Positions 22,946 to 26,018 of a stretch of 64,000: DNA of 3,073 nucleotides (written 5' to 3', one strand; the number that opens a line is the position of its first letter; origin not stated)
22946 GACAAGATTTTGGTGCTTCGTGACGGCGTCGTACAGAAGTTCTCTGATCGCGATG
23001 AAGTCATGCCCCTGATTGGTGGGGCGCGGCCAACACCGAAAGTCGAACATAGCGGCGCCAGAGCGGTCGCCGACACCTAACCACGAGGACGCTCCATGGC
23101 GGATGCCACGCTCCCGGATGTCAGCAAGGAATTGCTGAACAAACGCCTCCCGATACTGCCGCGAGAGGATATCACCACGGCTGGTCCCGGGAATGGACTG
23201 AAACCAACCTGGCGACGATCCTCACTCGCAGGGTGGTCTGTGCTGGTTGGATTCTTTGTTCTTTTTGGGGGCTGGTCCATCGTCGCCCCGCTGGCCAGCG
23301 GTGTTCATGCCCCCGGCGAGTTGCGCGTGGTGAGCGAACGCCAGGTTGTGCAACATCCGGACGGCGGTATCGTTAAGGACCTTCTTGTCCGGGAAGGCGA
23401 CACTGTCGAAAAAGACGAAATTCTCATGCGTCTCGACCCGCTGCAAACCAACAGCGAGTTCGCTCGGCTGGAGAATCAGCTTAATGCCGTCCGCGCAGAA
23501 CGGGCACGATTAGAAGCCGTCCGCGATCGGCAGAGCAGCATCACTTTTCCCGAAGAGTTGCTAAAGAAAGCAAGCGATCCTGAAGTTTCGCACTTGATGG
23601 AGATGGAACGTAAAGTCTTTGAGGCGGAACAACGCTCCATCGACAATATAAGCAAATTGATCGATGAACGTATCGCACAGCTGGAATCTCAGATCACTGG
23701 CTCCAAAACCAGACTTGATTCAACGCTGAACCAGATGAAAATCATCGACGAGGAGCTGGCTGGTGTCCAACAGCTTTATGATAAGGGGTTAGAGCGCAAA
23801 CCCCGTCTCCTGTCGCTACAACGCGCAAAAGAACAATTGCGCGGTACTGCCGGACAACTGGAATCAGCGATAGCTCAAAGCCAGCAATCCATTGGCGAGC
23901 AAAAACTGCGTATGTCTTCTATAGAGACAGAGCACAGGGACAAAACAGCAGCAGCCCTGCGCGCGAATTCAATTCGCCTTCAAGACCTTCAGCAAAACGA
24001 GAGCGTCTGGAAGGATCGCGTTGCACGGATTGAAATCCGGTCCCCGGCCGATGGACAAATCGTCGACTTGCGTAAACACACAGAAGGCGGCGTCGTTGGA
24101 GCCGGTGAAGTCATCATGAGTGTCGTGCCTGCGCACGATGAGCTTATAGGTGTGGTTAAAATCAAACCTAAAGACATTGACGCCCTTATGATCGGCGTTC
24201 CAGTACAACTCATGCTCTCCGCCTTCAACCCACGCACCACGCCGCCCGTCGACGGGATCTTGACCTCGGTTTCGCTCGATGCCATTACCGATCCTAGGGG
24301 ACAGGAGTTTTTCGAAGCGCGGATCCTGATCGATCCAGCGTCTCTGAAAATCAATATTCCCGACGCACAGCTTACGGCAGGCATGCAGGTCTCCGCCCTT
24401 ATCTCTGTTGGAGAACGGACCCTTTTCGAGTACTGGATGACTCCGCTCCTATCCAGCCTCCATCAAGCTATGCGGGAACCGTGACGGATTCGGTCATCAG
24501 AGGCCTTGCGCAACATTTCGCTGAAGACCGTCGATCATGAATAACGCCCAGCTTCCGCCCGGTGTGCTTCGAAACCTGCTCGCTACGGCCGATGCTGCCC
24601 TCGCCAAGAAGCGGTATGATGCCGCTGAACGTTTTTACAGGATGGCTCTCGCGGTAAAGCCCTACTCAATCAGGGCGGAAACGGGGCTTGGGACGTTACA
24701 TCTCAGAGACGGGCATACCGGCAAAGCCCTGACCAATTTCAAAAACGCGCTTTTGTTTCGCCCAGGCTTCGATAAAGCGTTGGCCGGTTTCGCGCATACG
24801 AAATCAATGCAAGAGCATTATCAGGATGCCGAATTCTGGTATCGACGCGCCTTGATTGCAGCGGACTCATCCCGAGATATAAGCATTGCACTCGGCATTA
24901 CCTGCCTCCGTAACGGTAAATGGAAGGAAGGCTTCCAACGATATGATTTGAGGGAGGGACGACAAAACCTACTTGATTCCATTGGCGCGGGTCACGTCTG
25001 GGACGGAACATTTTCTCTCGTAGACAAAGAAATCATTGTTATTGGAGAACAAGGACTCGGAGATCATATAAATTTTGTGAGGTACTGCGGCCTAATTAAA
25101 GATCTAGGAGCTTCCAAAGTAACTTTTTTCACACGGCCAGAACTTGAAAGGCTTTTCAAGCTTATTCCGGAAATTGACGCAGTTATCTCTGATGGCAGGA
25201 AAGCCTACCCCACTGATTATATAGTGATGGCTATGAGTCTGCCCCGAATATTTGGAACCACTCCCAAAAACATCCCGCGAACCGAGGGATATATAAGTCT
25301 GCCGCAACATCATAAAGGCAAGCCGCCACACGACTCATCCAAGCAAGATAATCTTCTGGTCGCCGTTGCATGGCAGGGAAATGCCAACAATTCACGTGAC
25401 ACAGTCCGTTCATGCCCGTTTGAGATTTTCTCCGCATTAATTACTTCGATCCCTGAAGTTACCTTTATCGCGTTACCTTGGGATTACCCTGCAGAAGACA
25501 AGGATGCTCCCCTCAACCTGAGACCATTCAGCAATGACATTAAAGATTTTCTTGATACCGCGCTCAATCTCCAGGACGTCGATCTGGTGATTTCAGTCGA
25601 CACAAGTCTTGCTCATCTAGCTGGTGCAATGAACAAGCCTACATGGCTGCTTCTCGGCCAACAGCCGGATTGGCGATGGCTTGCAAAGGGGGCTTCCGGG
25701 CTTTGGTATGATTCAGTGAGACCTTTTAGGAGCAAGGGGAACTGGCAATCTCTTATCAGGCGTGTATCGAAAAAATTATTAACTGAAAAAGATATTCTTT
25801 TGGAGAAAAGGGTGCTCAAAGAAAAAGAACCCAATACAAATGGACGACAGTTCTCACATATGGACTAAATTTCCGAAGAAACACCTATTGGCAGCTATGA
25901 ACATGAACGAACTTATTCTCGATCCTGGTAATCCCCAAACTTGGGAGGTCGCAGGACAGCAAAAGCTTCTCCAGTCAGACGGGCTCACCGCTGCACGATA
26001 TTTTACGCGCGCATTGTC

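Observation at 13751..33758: Five paralogous TPR + GT9-like glycosyltransferases wrapped around a type I secretion system and its RTX protein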

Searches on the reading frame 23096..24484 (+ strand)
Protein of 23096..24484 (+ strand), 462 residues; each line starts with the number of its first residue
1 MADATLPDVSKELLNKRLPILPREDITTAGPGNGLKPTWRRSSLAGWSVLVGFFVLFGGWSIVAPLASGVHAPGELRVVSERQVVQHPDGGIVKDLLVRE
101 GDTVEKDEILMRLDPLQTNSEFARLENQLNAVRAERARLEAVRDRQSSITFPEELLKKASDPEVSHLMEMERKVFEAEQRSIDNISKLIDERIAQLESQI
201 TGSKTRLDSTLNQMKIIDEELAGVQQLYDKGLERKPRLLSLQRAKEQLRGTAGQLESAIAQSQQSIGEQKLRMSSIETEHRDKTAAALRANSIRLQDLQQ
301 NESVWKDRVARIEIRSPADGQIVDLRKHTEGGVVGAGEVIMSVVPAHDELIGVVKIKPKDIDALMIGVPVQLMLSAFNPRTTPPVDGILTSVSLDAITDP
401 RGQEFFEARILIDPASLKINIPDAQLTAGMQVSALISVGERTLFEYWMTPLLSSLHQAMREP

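Call 4: search_protein_families(library=pfam, proteins=[window:23096-24484:+], max_evalue=0.01)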
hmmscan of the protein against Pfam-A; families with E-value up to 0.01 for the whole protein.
window:23096-24484:+ (462 aa): 4 families
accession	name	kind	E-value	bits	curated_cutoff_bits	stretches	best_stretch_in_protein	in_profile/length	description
PF13437.12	HlyD_3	-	7.2e-14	52.9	22.2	1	314-414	2-95/106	HlyD family secretion protein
PF16576.10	HlyD_D23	-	1.3e-06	28.3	30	0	176-381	13-176/214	Barrel-sandwich domain of CusB or HlyD membrane-fusion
PF00364.28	Biotin_lipoyl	-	2.3e-06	27.7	22.1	1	85-113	45-73/73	Biotin-requiring enzyme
PF13533.13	Biotin_lipoyl_2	-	1.2e-05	25.4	29.8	1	90-114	8-32/32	Biotin-lipoyl like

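Call 6: search_protein_families(library=ncbifam, proteins=[window:23096-24484:+], max_evalue=0.01)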
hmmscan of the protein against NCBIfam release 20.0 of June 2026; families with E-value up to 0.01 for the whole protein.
window:23096-24484:+ (462 aa): 15 families
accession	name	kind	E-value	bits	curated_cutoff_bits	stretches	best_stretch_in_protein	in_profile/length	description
TIGR01843.1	type_I_hlyD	subfamily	1.1e-110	370.5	208.65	1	41-461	2-421/422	HlyD family type I secretion periplasmic adaptor subunit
TIGR00998.1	8a0101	subfamily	5.6e-13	48.5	390.8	1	91-377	51-268/334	EmrA/EmrK family multidrug efflux transporter periplasmic adaptor subunit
TIGR01730.1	RND_mfp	subfamily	4.5e-12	45.6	94.9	2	71-146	16-90/322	efflux RND transporter periplasmic adaptor subunit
TIGR03794.1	NHLM_micro_HlyD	equivalog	7.8e-12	44.8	156.2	1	48-394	21-338/421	NHLP bacteriocin system secretion protein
TIGR02971.1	heterocyst_DevB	subfamily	1.2e-09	38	129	2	138-416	46-311/327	ABC exporter membrane fusion protein, DevB family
TIGR01000.1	bacteriocin_acc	subfamily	3e-09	36.3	258.85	1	53-452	31-454/457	bacteriocin secretion accessory protein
NF045780.1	TrlF_fam_ATP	equivalog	6.4e-06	25.2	350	1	119-310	508-711/944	TrlF family AAA-like ATPase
NF045904.1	RND-peri-MexE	equivalog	3.7e-05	22.8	714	1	90-208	71-186/390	multidrug efflux RND transporter periplasmic adaptor subunit MexE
NF011715.0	PRK15136.1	equivalog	0.0001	21.1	563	0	91-161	70-141/390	multidrug efflux MFS transporter periplasmic adaptor subunit EmrA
NF008606.0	PRK11578.1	equivalog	0.00017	20.9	342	1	70-151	50-129/371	macrolide transporter subunit MacA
NF003034.1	PRK03918.1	equivalog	0.00023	19.3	700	1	186-314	188-314/878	DNA double-strand break repair ATPase Rad50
NF008814.0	PRK11854.1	equivalog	0.00041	18.9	722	0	87-137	48-98/637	pyruvate dehydrogenase complex dihydrolipoyllysine-residue acetyltransferase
TIGR00999.1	8a0102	subfamily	0.0019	17.4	319.3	0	277-367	56-146/271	CzcB/NccB family metal efflux transporter periplasmic adaptor subunit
NF038010.1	ABC_adapt_DarC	equivalog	0.005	15.6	450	0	84-146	74-141/417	darobactin export ABC transporter periplasmic adaptor subunit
NF007850.1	PRK10559.1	equivalog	0.0057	15.8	400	0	264-340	100-175/303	p-hydroxybenzoic acid efflux pump subunit AaeA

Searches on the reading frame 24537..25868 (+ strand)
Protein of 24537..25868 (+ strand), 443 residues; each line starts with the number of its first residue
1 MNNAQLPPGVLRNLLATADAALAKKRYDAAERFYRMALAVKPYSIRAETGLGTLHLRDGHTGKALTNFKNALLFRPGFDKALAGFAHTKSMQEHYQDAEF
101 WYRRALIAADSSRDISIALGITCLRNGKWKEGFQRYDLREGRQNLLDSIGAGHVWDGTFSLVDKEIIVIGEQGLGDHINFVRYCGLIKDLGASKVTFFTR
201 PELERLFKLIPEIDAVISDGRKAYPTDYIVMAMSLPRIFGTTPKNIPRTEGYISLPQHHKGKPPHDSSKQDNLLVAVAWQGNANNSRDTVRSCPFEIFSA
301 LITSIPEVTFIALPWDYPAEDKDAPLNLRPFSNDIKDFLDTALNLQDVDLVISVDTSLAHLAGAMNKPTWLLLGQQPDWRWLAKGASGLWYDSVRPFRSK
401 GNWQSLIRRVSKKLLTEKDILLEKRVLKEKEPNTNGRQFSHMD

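Call 3: search_protein_families(library=pfam, proteins=[window:24537-25868:+], max_evalue=0.01)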
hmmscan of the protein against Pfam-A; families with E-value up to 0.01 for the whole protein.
window:24537-25868:+ (443 aa): 9 families
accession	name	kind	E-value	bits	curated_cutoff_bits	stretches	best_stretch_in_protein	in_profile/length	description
PF07719.23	TPR_2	-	4.9e-07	29.8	27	0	16-42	6-32/34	Tetratricopeptide repeat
PF00515.34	TPR_1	-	1.4e-06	28.3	27.8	0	20-42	10-32/34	Tetratricopeptide repeat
PF13424.12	TPR_12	-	2.1e-05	25.1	30.1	0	8-40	42-74/77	Tetratricopeptide repeat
PF14559.12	TPR_19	-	5.5e-05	23.8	25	0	56-110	2-56/68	Tetratricopeptide repeat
PF13428.12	TPR_14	-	0.00011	23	23.5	0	13-53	3-43/44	Tetratricopeptide repeat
PF13432.12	TPR_16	-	0.00019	22.2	32.7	0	14-43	34-63/65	Tetratricopeptide repeat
PF01075.23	Glyco_transf_9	-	0.00019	21.3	22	1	345-376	181-212/247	Glycosyltransferase family 9 (heptosyltransferase)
PF12895.13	ANAPC3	-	0.0025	18.5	27.2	0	91-134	1-44/82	Anaphase-promoting complex, cyclosome, subunit 3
PF13176.12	TPR_7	-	0.0067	16.9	27.9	0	18-40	6-28/36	Tetratricopeptide repeat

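Call 6: search_protein_families(library=ncbifam, proteins=[window:24537-25868:+], max_evalue=0.01)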
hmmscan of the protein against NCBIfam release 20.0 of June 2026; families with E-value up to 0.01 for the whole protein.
window:24537-25868:+ (443 aa): 11 families
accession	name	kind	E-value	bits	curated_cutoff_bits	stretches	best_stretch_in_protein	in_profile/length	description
TIGR02917.1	PEP_TPR_lipo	equivalog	4e-09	34.9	312.2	1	15-130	129-244/899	XrtA/PEP-CTERM system TPR-repeat protein PrsT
TIGR02193.1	heptsyl_trn_I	equivalog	2.6e-06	26.9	185.3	1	337-383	245-291/320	lipopolysaccharide heptosyltransferase I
NF033758.1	gliding_GltE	equivalog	1e-05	24.7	225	1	50-139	227-316/411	adventurous gliding motility TPR repeat lipoprotein GltE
TIGR02552.1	LcrH_SycD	equivalog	7.5e-05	22.5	104.8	0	11-73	18-80/136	SycD/LcrH family type III secretion system chaperone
TIGR02521.1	type_IV_pilW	equivalog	0.00016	21.3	154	1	24-109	112-199/234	type IV pilus biogenesis/stability protein PilW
NF008757.0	PRK11788.1-5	equivalog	0.00047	19.4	363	1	18-78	187-247/388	lipopolysaccharide assembly protein LapB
NF033920.0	C39_PA2778_fam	equivalog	0.0011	18.5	150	1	13-106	158-251/255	PA2778 family cysteine peptidase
NF033762.1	social_mot_Tgl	equivalog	0.0011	18.3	225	1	30-106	50-127/252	social motility TPR repeat lipoprotein Tgl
NF008204.0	PRK10964.1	equivalog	0.0012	18.1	437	1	311-375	213-281/322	lipopolysaccharide heptosyltransferase RfaC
NF008520.0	PRK11447.1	equivalog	0.0021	15.9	858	1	15-90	355-430/1157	cellulose synthase complex outer membrane protein BcsC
NF040959.1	MamA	equivalog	0.003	17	200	0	22-104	116-198/204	magnetosome protein MamA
